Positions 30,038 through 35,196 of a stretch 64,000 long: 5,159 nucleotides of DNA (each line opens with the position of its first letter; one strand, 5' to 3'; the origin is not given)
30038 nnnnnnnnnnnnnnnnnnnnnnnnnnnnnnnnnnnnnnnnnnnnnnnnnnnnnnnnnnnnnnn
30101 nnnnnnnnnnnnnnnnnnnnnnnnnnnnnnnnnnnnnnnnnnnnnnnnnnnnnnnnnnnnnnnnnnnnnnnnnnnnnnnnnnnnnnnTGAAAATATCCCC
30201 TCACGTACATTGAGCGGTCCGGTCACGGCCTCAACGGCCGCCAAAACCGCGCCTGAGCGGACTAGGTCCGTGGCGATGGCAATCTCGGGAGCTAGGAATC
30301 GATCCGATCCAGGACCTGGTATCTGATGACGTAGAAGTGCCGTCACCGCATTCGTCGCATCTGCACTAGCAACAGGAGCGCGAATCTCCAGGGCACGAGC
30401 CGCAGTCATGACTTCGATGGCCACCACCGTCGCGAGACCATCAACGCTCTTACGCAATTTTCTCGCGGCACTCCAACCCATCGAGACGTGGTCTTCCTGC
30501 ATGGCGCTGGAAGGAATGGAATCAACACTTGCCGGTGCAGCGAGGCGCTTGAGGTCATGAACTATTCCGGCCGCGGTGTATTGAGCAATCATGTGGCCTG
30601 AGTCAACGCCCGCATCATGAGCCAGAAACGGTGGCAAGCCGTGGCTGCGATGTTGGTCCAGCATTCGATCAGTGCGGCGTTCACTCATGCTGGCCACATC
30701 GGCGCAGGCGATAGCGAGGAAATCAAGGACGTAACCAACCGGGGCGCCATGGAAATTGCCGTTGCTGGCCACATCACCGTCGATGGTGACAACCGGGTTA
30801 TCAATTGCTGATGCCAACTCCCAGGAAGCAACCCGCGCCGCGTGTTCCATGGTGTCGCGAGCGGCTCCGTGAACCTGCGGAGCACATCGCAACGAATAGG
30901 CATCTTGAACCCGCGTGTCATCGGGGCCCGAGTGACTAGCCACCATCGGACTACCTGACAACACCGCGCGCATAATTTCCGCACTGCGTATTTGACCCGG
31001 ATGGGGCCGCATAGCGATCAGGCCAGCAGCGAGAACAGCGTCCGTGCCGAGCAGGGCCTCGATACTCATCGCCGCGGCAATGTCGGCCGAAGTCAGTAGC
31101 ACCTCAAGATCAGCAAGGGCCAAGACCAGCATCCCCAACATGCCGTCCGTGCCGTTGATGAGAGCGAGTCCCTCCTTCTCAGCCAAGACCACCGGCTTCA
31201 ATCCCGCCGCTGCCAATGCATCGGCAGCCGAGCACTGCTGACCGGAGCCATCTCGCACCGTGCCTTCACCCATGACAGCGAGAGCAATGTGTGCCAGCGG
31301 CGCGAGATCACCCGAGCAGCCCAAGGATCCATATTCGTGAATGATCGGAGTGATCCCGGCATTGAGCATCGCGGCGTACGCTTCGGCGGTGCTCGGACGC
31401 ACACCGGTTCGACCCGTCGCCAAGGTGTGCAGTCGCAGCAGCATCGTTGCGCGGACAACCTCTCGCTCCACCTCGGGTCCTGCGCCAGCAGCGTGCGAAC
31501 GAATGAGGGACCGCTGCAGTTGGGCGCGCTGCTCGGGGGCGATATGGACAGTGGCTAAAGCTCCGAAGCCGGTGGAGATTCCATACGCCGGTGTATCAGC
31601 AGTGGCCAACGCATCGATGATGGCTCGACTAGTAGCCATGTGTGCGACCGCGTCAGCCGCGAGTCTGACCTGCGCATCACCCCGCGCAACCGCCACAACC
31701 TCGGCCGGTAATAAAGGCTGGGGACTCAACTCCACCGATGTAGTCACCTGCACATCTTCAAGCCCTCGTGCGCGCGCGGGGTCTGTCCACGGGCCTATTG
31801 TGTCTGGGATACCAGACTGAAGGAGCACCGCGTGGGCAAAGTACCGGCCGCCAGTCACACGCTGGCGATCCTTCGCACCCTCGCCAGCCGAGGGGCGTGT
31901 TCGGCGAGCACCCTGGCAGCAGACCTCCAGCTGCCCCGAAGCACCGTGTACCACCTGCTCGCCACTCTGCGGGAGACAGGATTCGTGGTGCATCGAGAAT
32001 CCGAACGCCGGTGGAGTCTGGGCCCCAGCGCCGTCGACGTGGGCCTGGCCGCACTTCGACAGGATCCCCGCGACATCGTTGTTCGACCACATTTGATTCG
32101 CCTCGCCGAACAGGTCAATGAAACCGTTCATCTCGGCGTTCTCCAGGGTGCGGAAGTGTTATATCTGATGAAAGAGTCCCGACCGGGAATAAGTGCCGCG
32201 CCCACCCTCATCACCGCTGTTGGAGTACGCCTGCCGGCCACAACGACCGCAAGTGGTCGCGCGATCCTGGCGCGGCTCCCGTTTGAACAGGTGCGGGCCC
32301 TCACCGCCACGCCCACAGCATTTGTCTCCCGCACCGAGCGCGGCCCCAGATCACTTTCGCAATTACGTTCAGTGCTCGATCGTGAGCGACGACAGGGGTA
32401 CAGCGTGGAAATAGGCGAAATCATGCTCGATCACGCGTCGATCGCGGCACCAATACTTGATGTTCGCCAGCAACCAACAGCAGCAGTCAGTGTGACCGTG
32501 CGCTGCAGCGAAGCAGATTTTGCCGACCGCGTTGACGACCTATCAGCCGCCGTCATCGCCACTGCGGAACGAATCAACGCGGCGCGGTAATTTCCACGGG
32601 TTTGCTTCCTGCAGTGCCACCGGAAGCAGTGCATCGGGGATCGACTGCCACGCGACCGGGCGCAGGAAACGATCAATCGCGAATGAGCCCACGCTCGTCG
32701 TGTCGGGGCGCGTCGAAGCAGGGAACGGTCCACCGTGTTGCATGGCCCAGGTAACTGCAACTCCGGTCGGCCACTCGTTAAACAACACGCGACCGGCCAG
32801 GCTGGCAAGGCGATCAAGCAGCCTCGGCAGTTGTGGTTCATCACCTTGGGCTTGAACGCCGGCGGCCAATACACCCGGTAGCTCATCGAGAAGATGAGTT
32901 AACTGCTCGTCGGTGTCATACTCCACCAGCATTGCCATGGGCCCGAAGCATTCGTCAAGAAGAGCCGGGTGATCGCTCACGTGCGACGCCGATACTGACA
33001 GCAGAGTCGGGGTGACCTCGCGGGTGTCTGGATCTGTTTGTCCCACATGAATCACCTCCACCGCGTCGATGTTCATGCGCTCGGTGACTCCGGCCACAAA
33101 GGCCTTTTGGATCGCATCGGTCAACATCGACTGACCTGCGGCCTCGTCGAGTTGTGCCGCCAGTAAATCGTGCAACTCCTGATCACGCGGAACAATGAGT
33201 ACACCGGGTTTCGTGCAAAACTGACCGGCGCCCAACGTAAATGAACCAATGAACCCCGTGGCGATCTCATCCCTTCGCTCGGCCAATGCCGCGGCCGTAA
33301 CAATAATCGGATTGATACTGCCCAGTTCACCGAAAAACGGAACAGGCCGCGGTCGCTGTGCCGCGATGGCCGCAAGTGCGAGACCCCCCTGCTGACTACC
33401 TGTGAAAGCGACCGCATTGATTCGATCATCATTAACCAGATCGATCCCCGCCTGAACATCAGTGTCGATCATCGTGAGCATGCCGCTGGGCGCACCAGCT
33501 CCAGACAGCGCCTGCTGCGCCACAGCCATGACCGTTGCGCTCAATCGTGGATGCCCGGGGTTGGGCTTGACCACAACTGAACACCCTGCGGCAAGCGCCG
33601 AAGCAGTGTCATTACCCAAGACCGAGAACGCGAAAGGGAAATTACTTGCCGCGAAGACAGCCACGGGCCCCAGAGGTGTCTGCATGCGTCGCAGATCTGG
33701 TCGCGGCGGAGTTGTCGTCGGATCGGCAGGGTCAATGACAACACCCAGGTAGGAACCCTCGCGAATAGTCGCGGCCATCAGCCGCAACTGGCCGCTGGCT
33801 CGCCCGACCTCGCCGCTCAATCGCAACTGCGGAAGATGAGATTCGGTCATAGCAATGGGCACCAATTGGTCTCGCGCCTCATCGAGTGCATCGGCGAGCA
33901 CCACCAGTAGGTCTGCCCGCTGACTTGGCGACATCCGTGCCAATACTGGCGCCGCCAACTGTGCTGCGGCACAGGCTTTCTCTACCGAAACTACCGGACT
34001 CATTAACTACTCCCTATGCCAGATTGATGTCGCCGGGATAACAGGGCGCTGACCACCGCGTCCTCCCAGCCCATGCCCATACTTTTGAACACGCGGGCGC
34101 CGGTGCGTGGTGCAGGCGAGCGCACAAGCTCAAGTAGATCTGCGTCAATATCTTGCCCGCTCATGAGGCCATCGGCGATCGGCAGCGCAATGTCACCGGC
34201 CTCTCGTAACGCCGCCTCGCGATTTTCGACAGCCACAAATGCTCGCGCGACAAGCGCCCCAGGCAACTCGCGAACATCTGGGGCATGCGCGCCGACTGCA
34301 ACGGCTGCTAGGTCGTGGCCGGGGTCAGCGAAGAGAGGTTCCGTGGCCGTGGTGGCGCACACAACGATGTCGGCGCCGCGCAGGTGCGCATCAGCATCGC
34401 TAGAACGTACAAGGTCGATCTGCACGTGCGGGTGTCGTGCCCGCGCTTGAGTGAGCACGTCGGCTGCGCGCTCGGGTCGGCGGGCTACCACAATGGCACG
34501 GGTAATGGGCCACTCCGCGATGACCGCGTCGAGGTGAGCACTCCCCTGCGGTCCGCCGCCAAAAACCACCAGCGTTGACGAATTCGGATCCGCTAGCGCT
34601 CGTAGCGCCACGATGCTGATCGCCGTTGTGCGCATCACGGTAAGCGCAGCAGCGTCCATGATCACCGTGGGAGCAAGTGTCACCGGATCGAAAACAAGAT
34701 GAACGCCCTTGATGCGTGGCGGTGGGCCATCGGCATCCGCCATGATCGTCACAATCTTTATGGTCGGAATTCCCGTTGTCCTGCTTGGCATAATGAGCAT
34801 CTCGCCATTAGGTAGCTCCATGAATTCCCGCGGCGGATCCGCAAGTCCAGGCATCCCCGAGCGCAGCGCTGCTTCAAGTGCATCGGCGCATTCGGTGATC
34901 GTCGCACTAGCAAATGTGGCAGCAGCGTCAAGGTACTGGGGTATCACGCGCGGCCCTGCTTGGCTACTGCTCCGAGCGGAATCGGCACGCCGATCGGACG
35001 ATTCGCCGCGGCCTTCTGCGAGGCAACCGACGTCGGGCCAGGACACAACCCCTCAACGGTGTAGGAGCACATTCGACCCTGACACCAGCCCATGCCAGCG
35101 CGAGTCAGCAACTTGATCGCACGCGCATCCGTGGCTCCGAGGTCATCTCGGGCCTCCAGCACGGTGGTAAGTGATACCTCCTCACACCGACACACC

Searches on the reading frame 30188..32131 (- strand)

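Call 85: search_protein_families(library=pfam, proteins=[window:30188-32131:-], max_evalue=0.00001)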
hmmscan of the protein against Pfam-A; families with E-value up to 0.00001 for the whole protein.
window:30188-32131:- (648 aa): 1 family
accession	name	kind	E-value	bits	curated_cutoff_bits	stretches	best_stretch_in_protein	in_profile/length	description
PF00221.24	Lyase_aromatic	-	7.9e-180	598.9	27.3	1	142-601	3-465/466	Aromatic amino acid lyase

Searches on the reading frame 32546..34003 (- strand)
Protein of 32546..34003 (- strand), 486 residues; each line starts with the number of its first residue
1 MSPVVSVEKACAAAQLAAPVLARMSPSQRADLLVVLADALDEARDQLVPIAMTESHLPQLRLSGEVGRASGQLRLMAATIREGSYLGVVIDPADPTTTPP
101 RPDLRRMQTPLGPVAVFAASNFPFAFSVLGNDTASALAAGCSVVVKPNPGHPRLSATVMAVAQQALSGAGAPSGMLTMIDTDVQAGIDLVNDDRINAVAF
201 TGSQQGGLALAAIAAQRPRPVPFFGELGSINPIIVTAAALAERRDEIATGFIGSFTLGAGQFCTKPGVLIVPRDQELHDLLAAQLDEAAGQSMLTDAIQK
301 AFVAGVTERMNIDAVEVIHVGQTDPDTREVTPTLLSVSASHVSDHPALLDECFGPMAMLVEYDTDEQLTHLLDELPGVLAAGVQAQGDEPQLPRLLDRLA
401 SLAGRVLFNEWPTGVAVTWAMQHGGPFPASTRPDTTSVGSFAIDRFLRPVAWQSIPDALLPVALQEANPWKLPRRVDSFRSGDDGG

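Call 85: search_protein_families(library=pfam, proteins=[window:32546-34003:-], max_evalue=0.00001)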
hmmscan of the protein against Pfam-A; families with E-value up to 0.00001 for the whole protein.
window:32546-34003:- (486 aa): 1 family
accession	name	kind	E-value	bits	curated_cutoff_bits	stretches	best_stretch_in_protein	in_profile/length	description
PF00171.27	Aldedh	-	1.6e-45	156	23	1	6-425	30-437/461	Aldehyde dehydrogenase family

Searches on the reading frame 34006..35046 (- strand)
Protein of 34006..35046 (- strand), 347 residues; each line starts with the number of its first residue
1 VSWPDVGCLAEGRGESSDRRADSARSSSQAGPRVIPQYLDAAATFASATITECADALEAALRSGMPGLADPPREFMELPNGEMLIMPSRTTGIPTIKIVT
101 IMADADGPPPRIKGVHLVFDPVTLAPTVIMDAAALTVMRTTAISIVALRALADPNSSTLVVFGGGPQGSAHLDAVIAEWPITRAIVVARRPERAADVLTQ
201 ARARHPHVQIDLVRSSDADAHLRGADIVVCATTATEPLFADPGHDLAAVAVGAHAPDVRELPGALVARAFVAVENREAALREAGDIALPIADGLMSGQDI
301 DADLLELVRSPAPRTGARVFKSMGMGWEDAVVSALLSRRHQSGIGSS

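Call 85: search_protein_families(library=pfam, proteins=[window:34006-35046:-], max_evalue=0.00001)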
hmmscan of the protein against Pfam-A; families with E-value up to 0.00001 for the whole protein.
window:34006-35046:- (347 aa): 1 family
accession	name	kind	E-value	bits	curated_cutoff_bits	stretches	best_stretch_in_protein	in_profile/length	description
PF02423.21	OCD_Mu_crystall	-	8e-35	120.7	24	1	47-336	14-306/314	Ornithine cyclodeaminase/mu-crystallin family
